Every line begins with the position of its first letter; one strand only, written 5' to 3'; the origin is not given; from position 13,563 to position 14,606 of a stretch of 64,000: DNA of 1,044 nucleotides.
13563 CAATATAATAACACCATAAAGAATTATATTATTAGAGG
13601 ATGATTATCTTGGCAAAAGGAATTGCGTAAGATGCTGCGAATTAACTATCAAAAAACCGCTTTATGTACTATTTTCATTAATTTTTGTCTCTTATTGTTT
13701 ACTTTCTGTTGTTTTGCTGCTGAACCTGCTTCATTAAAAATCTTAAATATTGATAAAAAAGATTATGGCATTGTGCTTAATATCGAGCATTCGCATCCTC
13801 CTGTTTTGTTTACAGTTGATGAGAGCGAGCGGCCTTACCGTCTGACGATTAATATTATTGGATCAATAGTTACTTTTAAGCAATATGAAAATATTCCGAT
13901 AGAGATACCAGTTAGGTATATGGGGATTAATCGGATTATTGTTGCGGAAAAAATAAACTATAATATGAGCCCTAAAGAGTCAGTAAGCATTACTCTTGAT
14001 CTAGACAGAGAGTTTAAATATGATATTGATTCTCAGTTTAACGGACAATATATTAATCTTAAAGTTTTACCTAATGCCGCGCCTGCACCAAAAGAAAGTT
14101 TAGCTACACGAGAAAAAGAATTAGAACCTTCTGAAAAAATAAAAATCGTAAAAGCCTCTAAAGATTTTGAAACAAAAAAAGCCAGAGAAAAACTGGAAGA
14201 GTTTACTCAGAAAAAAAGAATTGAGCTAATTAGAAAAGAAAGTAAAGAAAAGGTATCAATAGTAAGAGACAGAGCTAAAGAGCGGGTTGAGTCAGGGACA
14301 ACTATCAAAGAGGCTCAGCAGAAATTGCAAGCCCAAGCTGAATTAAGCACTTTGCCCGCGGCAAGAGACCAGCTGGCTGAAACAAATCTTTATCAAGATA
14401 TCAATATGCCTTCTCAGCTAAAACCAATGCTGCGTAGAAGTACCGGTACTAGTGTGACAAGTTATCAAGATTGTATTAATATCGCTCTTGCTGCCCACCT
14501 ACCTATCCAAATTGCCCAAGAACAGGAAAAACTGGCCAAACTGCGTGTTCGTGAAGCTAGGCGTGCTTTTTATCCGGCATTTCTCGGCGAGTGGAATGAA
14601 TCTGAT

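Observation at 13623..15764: TolC-family channel with an N-terminal AMIN-like domain and charged coiled-coil linker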

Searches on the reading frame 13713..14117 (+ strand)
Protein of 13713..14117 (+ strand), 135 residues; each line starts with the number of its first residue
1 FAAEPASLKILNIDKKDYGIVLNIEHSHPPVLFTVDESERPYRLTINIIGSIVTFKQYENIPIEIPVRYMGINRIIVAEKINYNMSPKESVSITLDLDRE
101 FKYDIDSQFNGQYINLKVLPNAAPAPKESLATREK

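Call 10: search_protein_families(library=pfam, alignment_id=A2, max_evalue=10)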
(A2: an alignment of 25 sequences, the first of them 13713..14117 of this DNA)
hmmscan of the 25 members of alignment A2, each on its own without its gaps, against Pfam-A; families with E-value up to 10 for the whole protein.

A. member 1, window:13713-14117:+ (135 aa): 0 families

B. families by the number of members that match (of 25 scanned): 12 families
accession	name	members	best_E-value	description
PF11741.13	AMIN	8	3.3e-06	AMIN domain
PF02563.21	Poly_export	1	0.033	Polysaccharide biosynthesis/export protein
PF17764.6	PriA_3primeBD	1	0.084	3'DNA-binding domain (3'BD)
PF02170.28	PAZ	1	0.088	PAZ domain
PF22744.3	Toast-rack_PspC-Cterm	1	0.11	ToastRack found in some PspC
PF00347.28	Ribosomal_L6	1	0.12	Ribosomal protein L6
PF06440.16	DNA_pol3_theta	1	0.13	DNA polymerase III, theta subunit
PF05846.17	Chordopox_A15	1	0.13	Chordopoxvirus A15 protein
PF23350.1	BBS2_pf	1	0.14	BBS2 platform domain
PF15232.11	DUF4585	1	0.19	Domain of unknown function (DUF4585)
PF18775.7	APOBEC4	1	0.24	APOBEC4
PF01002.24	Flavi_NS2B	1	0.25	Flavivirus non-structural protein NS2B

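Call 11: search_solved_structures(query=A2, max_evalue=10, show_alignments=3)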
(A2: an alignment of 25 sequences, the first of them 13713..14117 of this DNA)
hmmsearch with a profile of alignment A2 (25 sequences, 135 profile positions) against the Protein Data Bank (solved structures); distinct sequences matched with E-value up to 10: 6.
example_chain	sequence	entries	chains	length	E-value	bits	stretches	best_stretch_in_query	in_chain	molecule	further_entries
1x0m_A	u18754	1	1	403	0.54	13.3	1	54-94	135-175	Aminotransferase II Homologue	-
3aov_A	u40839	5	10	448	0.59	13.1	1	54-94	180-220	Putative uncharacterized protein PH0207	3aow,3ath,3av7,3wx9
6ywf_A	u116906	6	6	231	0.69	12.9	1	61-90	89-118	Alginate lyase (PL7)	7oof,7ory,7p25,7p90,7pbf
1wst_A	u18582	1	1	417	0.87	12.6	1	54-96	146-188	multiple substrate aminotransferase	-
22uy_A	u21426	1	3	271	1.3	12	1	38-76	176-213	(R)-S-adenosyl-L-methionine hydrolase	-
2f4n_A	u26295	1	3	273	1.4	11.9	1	38-76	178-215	Hypothetical protein MJ1651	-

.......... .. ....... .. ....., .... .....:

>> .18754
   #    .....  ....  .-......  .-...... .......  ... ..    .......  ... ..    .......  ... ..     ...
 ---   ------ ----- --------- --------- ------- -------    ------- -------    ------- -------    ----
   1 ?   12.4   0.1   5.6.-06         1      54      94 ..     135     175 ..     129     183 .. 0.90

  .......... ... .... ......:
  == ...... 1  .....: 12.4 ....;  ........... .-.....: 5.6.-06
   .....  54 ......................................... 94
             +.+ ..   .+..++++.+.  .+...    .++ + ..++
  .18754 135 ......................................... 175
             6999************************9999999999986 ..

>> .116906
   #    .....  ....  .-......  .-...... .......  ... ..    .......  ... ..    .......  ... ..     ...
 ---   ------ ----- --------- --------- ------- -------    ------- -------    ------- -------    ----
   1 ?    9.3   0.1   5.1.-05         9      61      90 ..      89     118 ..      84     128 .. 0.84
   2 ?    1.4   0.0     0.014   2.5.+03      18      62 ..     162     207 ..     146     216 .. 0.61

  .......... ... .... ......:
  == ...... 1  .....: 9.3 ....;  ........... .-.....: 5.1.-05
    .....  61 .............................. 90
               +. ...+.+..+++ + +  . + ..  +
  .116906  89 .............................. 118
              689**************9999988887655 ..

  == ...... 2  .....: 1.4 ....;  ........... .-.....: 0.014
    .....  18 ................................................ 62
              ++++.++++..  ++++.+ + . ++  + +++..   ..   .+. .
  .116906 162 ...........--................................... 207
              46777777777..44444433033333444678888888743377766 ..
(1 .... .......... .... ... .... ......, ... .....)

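Call 21: predict_structure(alignment_id=A2)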
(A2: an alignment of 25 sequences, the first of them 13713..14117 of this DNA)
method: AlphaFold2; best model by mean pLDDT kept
length: 135 residues; sequences in the alignment: 25
mean_pLDDT: 90.3   pTM: 0.83
mean pLDDT of the five models: 90.3, 86.5, 86.2, 85.8, 82.9
residues with pLDDT >= 90: 106; 70-90: 16; 50-70: 8; < 50: 5
segments of 3 or more residues with pLDDT < 50: 132-135
pLDDT, mean of each block of 10 residues (from residue 1): 84 96 97 95 96 88 94 96 91 97 97 97 67 45
secondary structure, 60 per line:
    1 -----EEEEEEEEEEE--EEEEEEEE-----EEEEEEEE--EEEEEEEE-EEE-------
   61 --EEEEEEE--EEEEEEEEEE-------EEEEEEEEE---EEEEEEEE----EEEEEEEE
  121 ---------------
elements in order: E6-16 E19-26 E32-39 E42-49 E51-53 E63-69 E72-81 E89-97 E101-108 E113-120

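Call 25: fold_search(model_id=the predicted structure, library=pdb)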
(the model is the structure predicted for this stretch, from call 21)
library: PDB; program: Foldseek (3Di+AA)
matches with E <= 10: 622; with E <= 0.001: 0
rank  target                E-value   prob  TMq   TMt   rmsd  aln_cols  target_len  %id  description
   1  3jc8_Qa               1.8e-03  1.00  0.59  0.21   7.6       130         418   17  Architectural model of the type IVa pilus machine in a piliated state (released 2016-03-16)
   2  4bin                  8.0e-03  1.00  0.61  0.26   5.0       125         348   10  Crystal structure of the E. coli N-acetylmuramoyl-L-alanine amidase AmiC (released 2013-08-21)
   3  4aqz_MODEL_1_A        4.8e-02  1.00  0.58  0.57   5.5       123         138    7  B2 domain of Neisseria meningitidis Pilus assembly protein PilQ (released 2012-10-17)
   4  4n3e_A                1.5e-01  0.13  0.17  0.15  13.0        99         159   15  Crystal structure of Hyp-1, a St John's wort PR-10 protein, in complex with 8-anilino-1-naphthalene sulfonate (ANS) (released 2014-02-26)
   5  3ie5_A                1.7e-01  0.13  0.18  0.15  13.4       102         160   17  Crystal structure of Hyp-1 protein from Hypericum perforatum (St John's wort) involved in hypericin biosynthesis (released 2009-11-10)
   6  4av2_A                1.8e-01  1.00  0.54  0.29   4.1       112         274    8  Single particle electron microscopy of PilQ dodecameric complexes from Neisseria meningitidis. (released 2012-10-17)
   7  5amw_A                1.8e-01  0.18  0.19  0.16  14.0       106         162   11  Crystal Structure of the Strawberry Pathogenesis-Related 10 (PR-10) Fra a 2 protein (A141F) processed with the Crystal (released 2016-04-13)
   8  5non_C                1.8e-01  0.10  0.17  0.16  14.6       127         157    9  Structure of truncated Norcoclaurine Synthase from Thalictrum flavum with product mimic (released 2017-09-27)
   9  7mwn_A                2.0e-01  0.13  0.18  0.14  14.4       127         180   11  An engineered PYL2-based WIN 55,212-2 synthetic cannabinoid sensor with a stabilized HAB1 variant (released 2022-06-01)
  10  4jda_B                2.0e-01  0.11  0.15  0.13  13.3       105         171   10  Complex structure of abscisic acid receptor PYL3 with (-)-ABA (released 2013-07-24)
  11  4a8u                  2.0e-01  0.08  0.15  0.13  13.8       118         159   11  Crystal Structure of native Birch Pollen Allergen Bet v 1 isoform j (released 2012-05-30)
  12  6sta_A                2.1e-01  0.13  0.18  0.16  14.5       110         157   13  Crystal structure of the strawberry pathogenesis-related 10 (PR-10) Fra a 1.02 protein, E46A D48A mutant (released 2019-12-18)
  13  4m9b_A                2.2e-01  0.11  0.18  0.16  14.2       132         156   11  Crystal structure of Apo Ara h 8 (released 2013-11-27)
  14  2bk0_A                2.2e-01  0.10  0.17  0.16  15.0       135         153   13  Crystal structure of the major celery allergen Api G 1 (released 2005-06-13)
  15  4c9i_A                2.3e-01  0.13  0.18  0.16  14.3       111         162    9  Crystal Structure of the Strawberry Pathogenesis-Related 10 (PR-10) Fra a 1E protein (Form B) (released 2013-10-16)
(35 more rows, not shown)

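Call 27: find_homologous_proteins(query=A2, max_evalue=0.001)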
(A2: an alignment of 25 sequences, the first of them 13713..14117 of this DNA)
Query A2 (25 sequences): 613 candidates shared short words with the query, none scored E <= 0.001.

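Call 36: search_protein_representatives(alignment_id=A2)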
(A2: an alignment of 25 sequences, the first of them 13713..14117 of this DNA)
Query: 25 sequences, 135 profile positions. Proteins with E-value up to 0.001 (for the whole library): 8; up to 1e-10: 7; up to 1e-30: 4. The best 8 are listed.
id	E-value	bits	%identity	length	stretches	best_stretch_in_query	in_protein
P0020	4.2e-48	178.8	-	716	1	1-132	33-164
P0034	4.2e-42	159.3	-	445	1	1-126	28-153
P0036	7.2e-42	158.6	-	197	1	1-133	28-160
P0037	1.2e-32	128.7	-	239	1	1-125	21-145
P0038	6.9e-13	64.7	-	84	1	1-56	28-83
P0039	1.1e-12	64.1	-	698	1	2-122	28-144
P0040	2.7e-11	59.6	-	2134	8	97-125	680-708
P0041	4.6e-05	39.4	-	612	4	3-53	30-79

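Call 37: search_protein_families(library=pfam, proteins=[P0039, P0041, P0040, P0037, P0036], max_evalue=0.01)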
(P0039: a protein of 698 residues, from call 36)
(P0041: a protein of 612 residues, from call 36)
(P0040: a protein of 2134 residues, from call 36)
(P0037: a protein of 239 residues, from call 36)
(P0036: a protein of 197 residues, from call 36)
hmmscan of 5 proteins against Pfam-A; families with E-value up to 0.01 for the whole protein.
P0039 (698 aa): 2 families
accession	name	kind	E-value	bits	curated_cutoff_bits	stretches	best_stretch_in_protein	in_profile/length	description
PF02321.23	OEP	-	3.4e-46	157.8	22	2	265-444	1-185/187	Outer membrane efflux protein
PF11741.13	AMIN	-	3.5e-05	24.3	20.5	1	43-103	8-68/101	AMIN domain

P0041 (612 aa): 1 family
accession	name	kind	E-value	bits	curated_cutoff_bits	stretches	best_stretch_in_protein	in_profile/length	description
PF11741.13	AMIN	-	2.1e-34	118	20.5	3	399-487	7-100/101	AMIN domain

P0040 (2134 aa): 1 family
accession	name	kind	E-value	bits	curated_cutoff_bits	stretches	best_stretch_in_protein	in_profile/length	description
PF07699.19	Ephrin_rec_like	-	3.6e-210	680.2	23.1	27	1946-1992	1-48/48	Tyrosine-protein kinase ephrin type A/B receptor-like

P0037 (239 aa): 0 families

P0036 (197 aa): 0 families

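Call 40: find_related_loci(query=A2, collection=genome_contigs, flank=10000)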
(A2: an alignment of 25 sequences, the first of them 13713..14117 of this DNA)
Query A2 (135 aa) in genome_contigs; peptide patterns used: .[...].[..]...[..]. (x = any residue, [..] = any of these).
16 stretches matched a pattern; 11 encode a relative of the query (tblastn E <= 1e-3); 11 distinct loci.
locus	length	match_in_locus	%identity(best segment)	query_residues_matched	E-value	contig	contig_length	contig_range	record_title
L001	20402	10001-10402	78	1-134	3e-69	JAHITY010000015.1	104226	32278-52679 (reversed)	MAG: Candidatus Omnitrophota bacterium isolate MM_PC_MetaG.mb.228 MM_PC_MetaG.mb.228_k141_139436, whole genome shotgun s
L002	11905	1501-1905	72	1-135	2e-66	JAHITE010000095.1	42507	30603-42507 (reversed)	MAG: Candidatus Omnitrophota bacterium isolate MM_PC_MetaG.mb.2 MM_PC_MetaG.mb.2_k141_1437531, whole genome shotgun sequ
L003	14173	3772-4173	51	1-135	8e-42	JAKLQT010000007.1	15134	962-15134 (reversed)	MAG: Candidatus Omnitrophota bacterium isolate bin S2.42 k141_7305, whole genome shotgun sequence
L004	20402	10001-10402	50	1-135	1e-41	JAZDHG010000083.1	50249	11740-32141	MAG: Candidatus Omnitrophota bacterium isolate MEGAHIT-group-0.309 k141_4694688, whole genome shotgun sequence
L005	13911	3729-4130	48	1-135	3e-40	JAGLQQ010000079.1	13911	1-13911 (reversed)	MAG: Candidatus Omnitrophota bacterium isolate RS_8_62 ROV157_8.bin.62.fa_79, whole genome shotgun sequence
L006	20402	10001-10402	45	1-135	7e-37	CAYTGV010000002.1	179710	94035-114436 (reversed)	MAG TPA_asm: uncultured Planctomycetia bacterium isolate SRP191223_co1_41 genome assembly, contig: NODE_10_length_179710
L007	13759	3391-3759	46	1-123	2e-35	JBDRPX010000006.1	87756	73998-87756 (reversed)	MAG: Candidatus Omnitrophota bacterium isolate MEGAHIT-group-2.14 k141_1261819, whole genome shotgun sequence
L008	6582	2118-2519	41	1-134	4e-34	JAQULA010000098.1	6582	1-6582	MAG: Candidatus Omnitrophota bacterium isolate STD1_12 NODE_40277_length_6582_cov_3.069558_Sandtown_D1, whole genome sho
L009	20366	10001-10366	45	2-123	5e-33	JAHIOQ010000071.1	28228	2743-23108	MAG: Candidatus Omnitrophota bacterium isolate KR13_S3.mb.139 KR13_S3.mb.139_k141_243924, whole genome shotgun sequence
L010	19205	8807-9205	39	1-134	2e-30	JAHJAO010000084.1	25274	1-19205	MAG: Candidatus Omnitrophota bacterium isolate Modern_marine.mb.214 Modern_marine.mb.214_k141_1514567, whole genome shot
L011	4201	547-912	30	1-122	4e-19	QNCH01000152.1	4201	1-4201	MAG: Candidatus Omnitrophota bacterium isolate B26_G9 B26_Guay9_scaffold_44743, whole genome shotgun sequence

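Call 45: find_homologous_proteins(query=P0039, max_evalue=1e-10)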
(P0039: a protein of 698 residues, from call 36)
Query P0039 (698 aa): 4 proteins with E <= 1e-10 among 8000 candidates.
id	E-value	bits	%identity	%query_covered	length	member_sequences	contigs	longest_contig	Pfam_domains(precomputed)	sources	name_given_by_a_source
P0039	0.0e+0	1534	100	100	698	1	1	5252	PF02321.24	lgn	-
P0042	2.4e-297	1006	64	100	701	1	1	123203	PF02321.24,PF11741.14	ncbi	ncbi:MAG: TolC family protein [Candidatus Omnitrophota bacterium]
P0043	1.2e-57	214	26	98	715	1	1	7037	PF02321.24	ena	-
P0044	4.0e-54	202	26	98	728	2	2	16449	PF02321.24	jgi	-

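Call 46: search_protein_families(library=pfam, proteins=[P0042, P0043, P0044], max_evalue=0.1)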
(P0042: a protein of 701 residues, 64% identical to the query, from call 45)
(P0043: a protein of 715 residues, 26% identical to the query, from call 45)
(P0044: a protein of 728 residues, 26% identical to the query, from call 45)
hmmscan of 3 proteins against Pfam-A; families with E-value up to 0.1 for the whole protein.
P0042 (701 aa): 3 families
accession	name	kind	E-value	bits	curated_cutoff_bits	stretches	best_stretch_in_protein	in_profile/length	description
PF02321.23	OEP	-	1.4e-44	152.6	22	2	268-448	1-186/187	Outer membrane efflux protein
PF11741.13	AMIN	-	1.1e-05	25.9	20.5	1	43-102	8-67/101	AMIN domain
PF25611.1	KCTD_C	-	0.015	15.4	27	0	655-676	9-30/120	KCTD C-terminal domain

P0043 (715 aa): 2 families
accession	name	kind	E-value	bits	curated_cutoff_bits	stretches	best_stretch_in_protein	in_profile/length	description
PF02321.23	OEP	-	8.4e-36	124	22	3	281-462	1-187/187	Outer membrane efflux protein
PF11741.13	AMIN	-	0.052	14.1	20.5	0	37-72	2-37/101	AMIN domain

P0044 (728 aa): 2 families
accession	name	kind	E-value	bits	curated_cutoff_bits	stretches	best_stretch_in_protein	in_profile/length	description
PF02321.23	OEP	-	4.8e-34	118.2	22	3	294-475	1-187/187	Outer membrane efflux protein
PF11741.13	AMIN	-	0.049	14.2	20.5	0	37-72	2-37/101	AMIN domain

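Call 47: find_encoding_contigs(protein=P0044, flank=8000, max_places=2)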
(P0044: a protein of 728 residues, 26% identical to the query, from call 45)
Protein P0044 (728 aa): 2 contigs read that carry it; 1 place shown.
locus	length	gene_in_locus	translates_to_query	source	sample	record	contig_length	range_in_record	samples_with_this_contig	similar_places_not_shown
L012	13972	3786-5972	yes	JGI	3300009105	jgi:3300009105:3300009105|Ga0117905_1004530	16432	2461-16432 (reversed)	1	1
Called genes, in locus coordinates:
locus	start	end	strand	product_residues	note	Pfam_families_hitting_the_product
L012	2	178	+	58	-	?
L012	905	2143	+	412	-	PF00480:ROK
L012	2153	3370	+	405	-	PF00480:ROK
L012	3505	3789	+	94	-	-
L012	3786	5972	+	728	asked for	PF02321:OEP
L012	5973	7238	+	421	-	PF25973:BSH_CzcB (faint), PF25989:YknX_C (faint), PF25954:Beta-barrel_RND_2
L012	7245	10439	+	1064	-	PF00873:ACR_tran, PF03176:MMPL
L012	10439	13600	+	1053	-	PF00873:ACR_tran, PF03176:MMPL (faint), PF00873:ACR_tran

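Call 69: find_encoding_contigs(protein=P0042, flank=10000, max_places=1)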
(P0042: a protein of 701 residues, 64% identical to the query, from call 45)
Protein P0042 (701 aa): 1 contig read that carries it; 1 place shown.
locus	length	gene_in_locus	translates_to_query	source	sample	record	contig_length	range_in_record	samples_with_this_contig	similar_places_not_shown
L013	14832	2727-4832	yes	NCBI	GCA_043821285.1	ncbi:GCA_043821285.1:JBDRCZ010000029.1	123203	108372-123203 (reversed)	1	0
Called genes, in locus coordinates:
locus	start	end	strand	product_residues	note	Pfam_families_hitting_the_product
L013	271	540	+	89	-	-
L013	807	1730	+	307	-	PF13610:DDE_Tnp_IS240, PF13683:rve_3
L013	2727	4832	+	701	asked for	PF11741:AMIN (faint), PF02321:OEP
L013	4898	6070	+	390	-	PF25954:Beta-barrel_RND_2, PF25989:YknX_C (weak)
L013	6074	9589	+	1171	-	PF00873:ACR_tran, PF03176:MMPL (weak)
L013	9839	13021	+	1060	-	PF00873:ACR_tran, PF03176:MMPL (faint)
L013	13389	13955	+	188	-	PF04011:LemA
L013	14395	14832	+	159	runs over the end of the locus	PF03449:GreA_GreB_N, PF01272:GreA_GreB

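Call 73: list_cluster_members(proteins=[P0043, P0044, P0039, P0041])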
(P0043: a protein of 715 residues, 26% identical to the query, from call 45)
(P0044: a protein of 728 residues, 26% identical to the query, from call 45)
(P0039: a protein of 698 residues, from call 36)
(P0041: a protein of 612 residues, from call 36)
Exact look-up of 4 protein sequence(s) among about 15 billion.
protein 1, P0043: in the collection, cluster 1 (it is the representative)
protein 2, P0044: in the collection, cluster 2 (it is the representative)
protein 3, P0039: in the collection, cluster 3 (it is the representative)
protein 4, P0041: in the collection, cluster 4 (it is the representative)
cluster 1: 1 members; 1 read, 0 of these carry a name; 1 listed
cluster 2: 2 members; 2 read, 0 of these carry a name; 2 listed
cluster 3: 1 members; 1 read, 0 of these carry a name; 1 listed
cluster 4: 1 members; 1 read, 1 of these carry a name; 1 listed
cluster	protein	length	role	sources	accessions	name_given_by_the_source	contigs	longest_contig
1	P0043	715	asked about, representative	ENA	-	-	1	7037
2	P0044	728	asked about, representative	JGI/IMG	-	-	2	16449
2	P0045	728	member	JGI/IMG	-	-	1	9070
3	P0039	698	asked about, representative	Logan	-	-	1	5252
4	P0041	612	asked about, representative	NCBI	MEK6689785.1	MAG: AMIN domain-containing protein, partial [Nitrospirota bacterium]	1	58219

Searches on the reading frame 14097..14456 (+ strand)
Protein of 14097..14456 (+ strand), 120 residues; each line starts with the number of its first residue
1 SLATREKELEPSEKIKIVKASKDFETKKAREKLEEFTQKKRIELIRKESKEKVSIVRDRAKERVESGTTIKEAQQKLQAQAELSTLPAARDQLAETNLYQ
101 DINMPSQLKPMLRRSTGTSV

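Call 51: search_solved_structures(query=window:14097-14456:+, max_evalue=10)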
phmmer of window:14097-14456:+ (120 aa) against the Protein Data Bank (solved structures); distinct sequences matched with E-value up to 10: 3.
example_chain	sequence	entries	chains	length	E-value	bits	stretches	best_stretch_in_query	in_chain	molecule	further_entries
7jil_y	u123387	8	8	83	0.15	15.7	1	40-114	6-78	30S ribosomal protein S20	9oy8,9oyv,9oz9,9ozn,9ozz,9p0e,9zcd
28jw_O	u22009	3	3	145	0.51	14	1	19-96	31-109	Large ribosomal subunit protein uL18c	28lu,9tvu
10pl_Ba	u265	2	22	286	1.2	12.7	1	55-105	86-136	Flagellin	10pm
